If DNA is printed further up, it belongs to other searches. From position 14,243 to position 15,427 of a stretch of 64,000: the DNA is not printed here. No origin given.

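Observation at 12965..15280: Five-member secreted LRR / Cys-rich protein family sharing a near-invariant 24-residue acidic C-terminal tail: candidate new sorting or secretion tag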

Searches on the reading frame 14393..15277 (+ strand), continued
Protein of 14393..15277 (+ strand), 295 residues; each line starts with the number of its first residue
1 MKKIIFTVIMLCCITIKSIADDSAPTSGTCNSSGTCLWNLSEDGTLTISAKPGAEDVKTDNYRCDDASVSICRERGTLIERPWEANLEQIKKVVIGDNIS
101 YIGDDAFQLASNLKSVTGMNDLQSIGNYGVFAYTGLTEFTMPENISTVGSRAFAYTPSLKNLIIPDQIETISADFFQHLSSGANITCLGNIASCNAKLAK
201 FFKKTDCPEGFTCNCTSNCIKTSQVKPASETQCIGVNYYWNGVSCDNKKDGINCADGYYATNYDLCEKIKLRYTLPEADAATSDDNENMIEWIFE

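Call 34: predict_structure(alignment_id=A4)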
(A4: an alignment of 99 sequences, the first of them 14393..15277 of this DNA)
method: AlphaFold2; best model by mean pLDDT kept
length: 295 residues; sequences in the alignment: 99
mean_pLDDT: 86.7   pTM: 0.80
mean pLDDT of the five models: 86.7, 86.0, 85.8, 84.8, 84.7
residues with pLDDT >= 90: 193; 70-90: 52; 50-70: 32; < 50: 18
segments of 3 or more residues with pLDDT < 50: 1-3, 8-20
pLDDT, mean of each block of 10 residues (from residue 1): 46 48 86 97 98 98 72 63 93 98 95 97 94 96 96 93 96 86 93 95 94 92 96 93 93 91 86 77 65 62
secondary structure, 60 per line:
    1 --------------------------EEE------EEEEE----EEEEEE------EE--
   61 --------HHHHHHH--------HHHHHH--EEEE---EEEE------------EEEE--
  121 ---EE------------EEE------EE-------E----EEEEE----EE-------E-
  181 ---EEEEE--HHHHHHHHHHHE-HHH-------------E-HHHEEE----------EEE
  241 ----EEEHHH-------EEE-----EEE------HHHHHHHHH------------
elements in order: E27-29 E36-40 E45-50 H69-75 H84-89 E92-95 E99-102 E115-118 E138-140 E161-165 E184-188 H191-201 E225-227 E238-240 E245-247 E258-260 E266-268 H275-283

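Call 35: search_protein_families(library=pfam, proteins=[P0125, P0128, P0120, P0121, P0123, P0124, P0127, P0038, P0104, P0122], max_evalue=0.01)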
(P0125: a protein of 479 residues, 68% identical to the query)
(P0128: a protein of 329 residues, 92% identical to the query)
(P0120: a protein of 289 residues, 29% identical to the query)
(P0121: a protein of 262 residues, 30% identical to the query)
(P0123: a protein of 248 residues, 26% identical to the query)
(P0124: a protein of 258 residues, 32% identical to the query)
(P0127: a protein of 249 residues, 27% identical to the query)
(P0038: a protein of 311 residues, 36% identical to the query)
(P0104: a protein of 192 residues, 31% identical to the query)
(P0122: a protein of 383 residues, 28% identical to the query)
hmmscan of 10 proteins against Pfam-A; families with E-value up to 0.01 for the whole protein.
P0125 (479 aa): 2 families
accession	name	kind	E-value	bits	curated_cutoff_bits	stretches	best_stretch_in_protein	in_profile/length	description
PF05593.20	RHS_repeat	-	0.0011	19.7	22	0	89-101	19-31/38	RHS Repeat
PF13290.12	CHB_HEX_C_1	-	0.0047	17.3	22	0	307-326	18-37/67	Chitobiase/beta-hexosaminidase C-terminal domain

P0128 (329 aa): 0 families

P0120 (289 aa): 0 families

P0121 (262 aa): 0 families

P0123 (248 aa): 0 families

P0124 (258 aa): 0 families

P0127 (249 aa): 0 families

P0038 (311 aa): 1 family
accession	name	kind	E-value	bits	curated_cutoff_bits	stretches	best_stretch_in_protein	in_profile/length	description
PF13306.12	LRR_5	-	0.00012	22.4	27.7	0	82-185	14-118/127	BspA type Leucine rich repeat region (6 copies)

P0104 (192 aa): 4 families
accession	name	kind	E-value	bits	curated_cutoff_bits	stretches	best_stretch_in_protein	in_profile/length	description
PF13306.12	LRR_5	-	2.2e-23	82.9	27.7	1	63-136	10-82/127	BspA type Leucine rich repeat region (6 copies)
PF13855.12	LRR_8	-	0.00044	20.4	27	1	73-117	11-56/61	Leucine rich repeat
PF05725.18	FNIP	-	0.0047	17.5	21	0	62-78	23-39/44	FNIP Repeat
PF12799.13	LRR_4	-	0.0095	16.6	27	0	87-124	1-39/44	Leucine Rich repeats (2 copies)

P0122 (383 aa): 1 family
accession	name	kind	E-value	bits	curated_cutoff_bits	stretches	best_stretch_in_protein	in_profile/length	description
PF13306.12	LRR_5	-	5.3e-17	62.4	27.7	1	130-208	1-78/127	BspA type Leucine rich repeat region (6 copies)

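Call 37: find_homologous_proteins(query=P0013, max_evalue=0.001)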
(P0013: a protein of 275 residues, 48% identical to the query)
Query P0013 (275 aa): 239 proteins with E <= 0.001 among 1079 candidates; the best 120 are listed.
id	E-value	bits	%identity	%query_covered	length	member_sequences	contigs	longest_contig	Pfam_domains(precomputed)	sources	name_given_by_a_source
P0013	8.7e-182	620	100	100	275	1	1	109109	PF13306.13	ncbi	-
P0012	2.7e-110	386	64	99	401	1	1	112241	PF13306.13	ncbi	-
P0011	2.3e-76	275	69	60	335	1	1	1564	PF13306.13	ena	-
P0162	1.9e-71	259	49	100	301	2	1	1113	PF13306.13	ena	-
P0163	7.5e-60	221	71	54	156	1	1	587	PF13306.13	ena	-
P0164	1.2e-58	217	44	99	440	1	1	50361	PF13306.13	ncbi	-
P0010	2.7e-53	199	58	61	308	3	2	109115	PF13306.13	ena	-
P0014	1.0e-51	194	41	99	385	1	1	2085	PF13306.13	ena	-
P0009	1.3e-50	190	42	100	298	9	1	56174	PF13306.13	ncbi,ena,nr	ncbi:MAG: leucine-rich repeat domain-containing protein [Alphaproteobacteria bacterium]|nr:leucine-r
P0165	8.7e-49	184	45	100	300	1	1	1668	PF13306.13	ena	-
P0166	5.1e-45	172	42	93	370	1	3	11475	PF13306.13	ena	-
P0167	1.0e-40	158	39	100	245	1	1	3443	PF13306.13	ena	-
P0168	2.2e-34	137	35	53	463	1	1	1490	PF13306.13,PF13855.13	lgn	-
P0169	2.8e-32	130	33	72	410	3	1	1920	PF13306.13,PF14602.13,PF13855.13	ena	-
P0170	4.3e-32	130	37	38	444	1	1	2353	PF13306.13,PF05725.19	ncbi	-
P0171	7.0e-32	129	36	99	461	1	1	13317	PF13306.13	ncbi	-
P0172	1.5e-31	128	37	43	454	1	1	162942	PF13306.13,PF13855.13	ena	-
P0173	1.9e-30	124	29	64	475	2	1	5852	PF13306.13,PF13855.13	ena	-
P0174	1.7e-29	121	32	62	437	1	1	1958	PF13306.13,PF13855.13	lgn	-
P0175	1.6e-28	118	30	67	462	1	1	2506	PF13306.13,PF13855.13,PF23952.2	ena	-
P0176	3.0e-28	117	34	53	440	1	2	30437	PF13306.13,PF13855.13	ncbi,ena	-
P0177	3.5e-28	117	31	84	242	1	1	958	PF13306.13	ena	-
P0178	7.4e-28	116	42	31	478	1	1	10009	PF13306.13,PF13855.13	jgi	-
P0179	5.7e-27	113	41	27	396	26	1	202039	PF13306.13,PF13855.13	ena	-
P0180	1.7e-25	108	34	61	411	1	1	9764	PF13306.13,PF13855.13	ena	-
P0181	6.1e-25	106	43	52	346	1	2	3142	PF13306.13,PF13855.13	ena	-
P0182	1.2e-24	105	45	34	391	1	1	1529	PF13306.13,PF13855.13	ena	-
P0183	2.3e-24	104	42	31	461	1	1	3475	PF13306.13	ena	-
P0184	2.5e-24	104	34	62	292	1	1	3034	PF13306.13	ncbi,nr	ncbi:MAG: leucine-rich repeat domain-containing protein, partial [Clostridia bacterium]|nr:leucine-r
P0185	2.5e-24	104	34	33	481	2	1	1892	PF13306.13,PF12799.14,PF13855.13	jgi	jgi:hypothetical protein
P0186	3.1e-24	104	39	30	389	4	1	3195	PF13306.13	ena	-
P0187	6.1e-24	103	44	32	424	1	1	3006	PF13306.13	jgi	jgi:hypothetical protein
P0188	6.2e-24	103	29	100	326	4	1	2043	PF13306.13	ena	-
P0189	1.0e-23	102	29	55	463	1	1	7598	PF13306.13,PF12799.14,PF13855.13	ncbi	-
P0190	1.6e-23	102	41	30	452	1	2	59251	PF13306.13,PF12799.14,PF13855.13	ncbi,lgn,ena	-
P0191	2.9e-23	101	33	33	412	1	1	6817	PF13306.13,PF13855.13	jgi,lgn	jgi:hypothetical protein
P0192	5.4e-23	100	28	54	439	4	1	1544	PF13306.13,PF13855.13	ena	-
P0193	6.3e-23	100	32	69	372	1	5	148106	PF13306.13,PF13855.13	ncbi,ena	-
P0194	8.5e-23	99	32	51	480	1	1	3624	PF13306.13,PF13855.13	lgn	-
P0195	1.0e-22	99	36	31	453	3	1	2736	PF13306.13,PF13855.13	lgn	-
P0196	1.8e-22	98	36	32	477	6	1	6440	PF13306.13,PF13855.13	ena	-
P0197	4.0e-22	97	34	39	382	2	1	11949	PF13306.13,PF13855.13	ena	-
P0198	7.5e-22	96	35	51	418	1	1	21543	PF13306.13,PF13855.13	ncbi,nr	ncbi:MAG: leucine-rich repeat domain-containing protein [Quinella sp. 1Q5]|nr:leucine-rich repeat do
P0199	8.4e-22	96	43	32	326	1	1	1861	PF13306.13,PF13855.13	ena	-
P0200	1.6e-21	95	32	49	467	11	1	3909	PF13306.13,PF13855.13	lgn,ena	-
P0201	1.7e-21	95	39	31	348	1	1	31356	PF13306.13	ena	-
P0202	3.4e-21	94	31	34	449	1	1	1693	PF13306.13,PF13855.13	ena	-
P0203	3.5e-21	94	31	55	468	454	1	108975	PF13306.13,PF13855.13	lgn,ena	-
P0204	6.0e-21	93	40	30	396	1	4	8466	PF13306.13,PF05725.19,PF12799.14,PF13855.13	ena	-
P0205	9.3e-21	92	42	27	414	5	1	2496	PF13306.13,PF05725.19,PF12799.14,PF13855.13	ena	-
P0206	3.5e-20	91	31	59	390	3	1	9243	PF13306.13,PF13676.12,PF13855.13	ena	-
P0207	4.1e-20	90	26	63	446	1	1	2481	PF13306.13,PF13855.13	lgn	-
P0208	5.5e-20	90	33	31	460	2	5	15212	PF13306.13,PF12799.14,PF13855.13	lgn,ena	-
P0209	6.2e-20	90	31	55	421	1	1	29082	PF13306.13,PF13855.13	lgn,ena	-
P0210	6.4e-20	90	31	49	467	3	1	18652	PF13306.13,PF13855.13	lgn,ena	-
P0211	7.1e-20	90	31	100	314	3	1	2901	PF13306.13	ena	-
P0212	7.4e-20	89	35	31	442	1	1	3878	PF13306.13,PF13855.13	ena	-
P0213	9.1e-20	89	41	30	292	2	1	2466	PF13306.13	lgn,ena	-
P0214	1.1e-19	89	35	37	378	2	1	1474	PF13306.13,PF13855.13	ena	-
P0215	1.4e-19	89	34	47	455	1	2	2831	PF13306.13,PF13855.13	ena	-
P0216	1.7e-19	88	42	25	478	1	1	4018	PF13306.13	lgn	-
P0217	1.9e-19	88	40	32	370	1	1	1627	PF13306.13,PF13855.13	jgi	jgi:hypothetical protein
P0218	2.0e-19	88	42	30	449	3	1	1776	PF13306.13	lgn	-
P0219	3.4e-19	87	34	31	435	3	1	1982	PF13306.13,PF13855.13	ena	-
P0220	7.2e-19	86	34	59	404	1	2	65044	PF13306.13,PF13855.13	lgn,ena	-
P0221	1.1e-18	86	42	31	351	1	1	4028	PF13306.13,PF13855.13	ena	-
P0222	1.1e-18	86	39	60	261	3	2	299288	PF13306.13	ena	-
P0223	1.3e-18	85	36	27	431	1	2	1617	PF13306.13,PF13855.13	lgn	-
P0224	2.1e-18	85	33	60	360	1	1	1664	PF13306.13,PF13855.13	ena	-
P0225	2.9e-18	84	35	49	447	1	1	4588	PF13306.13,PF05725.19,PF13855.13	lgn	-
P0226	4.7e-18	84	39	37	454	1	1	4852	PF13306.13,PF12799.14,PF13855.13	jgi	jgi:hypothetical protein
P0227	5.4e-18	83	37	37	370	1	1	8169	PF13306.13,PF13855.13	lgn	-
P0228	6.2e-18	83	32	61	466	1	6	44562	PF13306.13,PF13855.13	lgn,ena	-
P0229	7.8e-18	83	45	34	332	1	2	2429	PF13306.13,PF13855.13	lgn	-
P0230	1.2e-17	82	34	42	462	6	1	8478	PF13306.13,PF13855.13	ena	-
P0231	1.4e-17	82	29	63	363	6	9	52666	PF13306.13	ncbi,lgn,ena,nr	ncbi:MAG: leucine-rich repeat domain-containing protein [Clostridia bacterium]|nr:leucine-rich repea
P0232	1.5e-17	82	30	62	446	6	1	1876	PF13306.13,PF13855.13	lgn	-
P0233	2.5e-17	81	35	60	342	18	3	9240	PF13306.13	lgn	-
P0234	2.6e-17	81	34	32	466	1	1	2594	PF13306.13,PF13855.13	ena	-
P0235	3.2e-17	81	34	32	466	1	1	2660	PF13306.13,PF13855.13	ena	-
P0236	3.2e-17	81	38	38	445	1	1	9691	PF13306.13,PF18962.8,PF13855.13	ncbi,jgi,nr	ncbi:MAG: leucine-rich repeat protein [Prevotellaceae bacterium]|jgi:hypothetical protein|nr:leucine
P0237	3.2e-17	81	34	32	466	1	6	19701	PF13306.13,PF13855.13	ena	-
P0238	3.4e-17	81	33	37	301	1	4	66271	PF13306.13,PF13855.13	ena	-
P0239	3.4e-17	81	34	32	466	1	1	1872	PF13306.13,PF13855.13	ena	-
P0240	4.0e-17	81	36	31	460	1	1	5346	PF13306.13,PF00404.25,PF13855.13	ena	-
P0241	4.5e-17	80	33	39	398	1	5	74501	PF13306.13,PF13855.13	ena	-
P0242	6.2e-17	80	38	27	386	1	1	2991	PF13306.13,PF13855.13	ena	-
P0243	7.8e-17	80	41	29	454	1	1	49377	PF13306.13,PF13855.13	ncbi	-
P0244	8.5e-17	79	39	33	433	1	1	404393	PF13306.13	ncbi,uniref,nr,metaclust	ncbi:leucine-rich repeat domain-containing protein [Clostridium perfringens]|uniref:Leucine-rich cel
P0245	9.1e-17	79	36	45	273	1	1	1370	PF13306.13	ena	-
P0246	2.0e-16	78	33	48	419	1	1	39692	PF13306.13,PF13855.13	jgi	jgi:hypothetical protein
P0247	2.3e-16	78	35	35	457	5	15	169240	PF09479.17,PF13306.13,PF13855.13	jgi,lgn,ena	-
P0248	2.6e-16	78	32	61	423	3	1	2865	PF13306.13,PF00404.25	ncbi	-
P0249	4.3e-16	77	28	55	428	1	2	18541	PF13306.13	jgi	-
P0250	7.2e-16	76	31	62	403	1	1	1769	PF13306.13,PF13855.13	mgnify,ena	mgnify:CR=1 FL=1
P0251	8.8e-16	76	39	61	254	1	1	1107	PF13306.13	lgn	-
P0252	1.1e-15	76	37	38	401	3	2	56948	PF13306.13,PF13855.13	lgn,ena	-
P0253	1.5e-15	75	29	99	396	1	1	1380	PF13306.13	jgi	jgi:hypothetical protein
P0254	1.8e-15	75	35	37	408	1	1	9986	PF13306.13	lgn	-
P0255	2.0e-15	75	36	62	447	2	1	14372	PF13306.13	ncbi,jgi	jgi:hypothetical protein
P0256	3.1e-15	74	37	27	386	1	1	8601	PF13306.13,PF13855.13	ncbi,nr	ncbi:MAG: leucine-rich repeat domain-containing protein [Muribaculaceae bacterium]|nr:leucine-rich r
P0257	3.3e-15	74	32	30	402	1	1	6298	PF13306.13,PF13855.13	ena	-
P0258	3.4e-15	74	32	43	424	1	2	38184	PF13306.13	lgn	-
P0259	4.3e-15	74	37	44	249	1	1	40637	PF13306.13,PF13855.13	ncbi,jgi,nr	ncbi:MAG: leucine-rich repeat domain-containing protein [Dysgonamonadaceae bacterium]|jgi:hypothetic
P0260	5.1e-15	74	39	60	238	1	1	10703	PF13306.13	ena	-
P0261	5.2e-15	74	29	43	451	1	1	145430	PF13306.13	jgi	jgi:hypothetical protein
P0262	5.3e-15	74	39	60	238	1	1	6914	PF13306.13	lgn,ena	-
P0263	5.3e-15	74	39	60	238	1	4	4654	PF13306.13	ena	-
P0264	5.5e-15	73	39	60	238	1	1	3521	PF13306.13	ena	-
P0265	6.3e-15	73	38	36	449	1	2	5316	PF13306.13,PF00404.25,PF13855.13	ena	-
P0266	1.2e-14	72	32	51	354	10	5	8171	PF13306.13,PF13855.13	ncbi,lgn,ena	-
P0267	1.4e-14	72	39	60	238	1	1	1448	PF13306.13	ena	-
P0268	1.7e-14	72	30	61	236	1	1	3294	PF13306.13,PF13855.13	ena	-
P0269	3.0e-14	71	37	24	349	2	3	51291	PF13306.13,PF13855.13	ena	-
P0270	4.0e-14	71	36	30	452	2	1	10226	PF13306.13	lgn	-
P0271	5.3e-14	70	37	37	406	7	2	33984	PF13306.13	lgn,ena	-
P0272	6.5e-14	70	39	46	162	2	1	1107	PF13306.13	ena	-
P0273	6.6e-14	70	36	33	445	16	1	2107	PF13306.13,PF13855.13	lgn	-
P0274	9.1e-14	70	37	48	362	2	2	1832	PF13306.13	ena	-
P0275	9.7e-14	69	35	28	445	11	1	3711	PF13306.13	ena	-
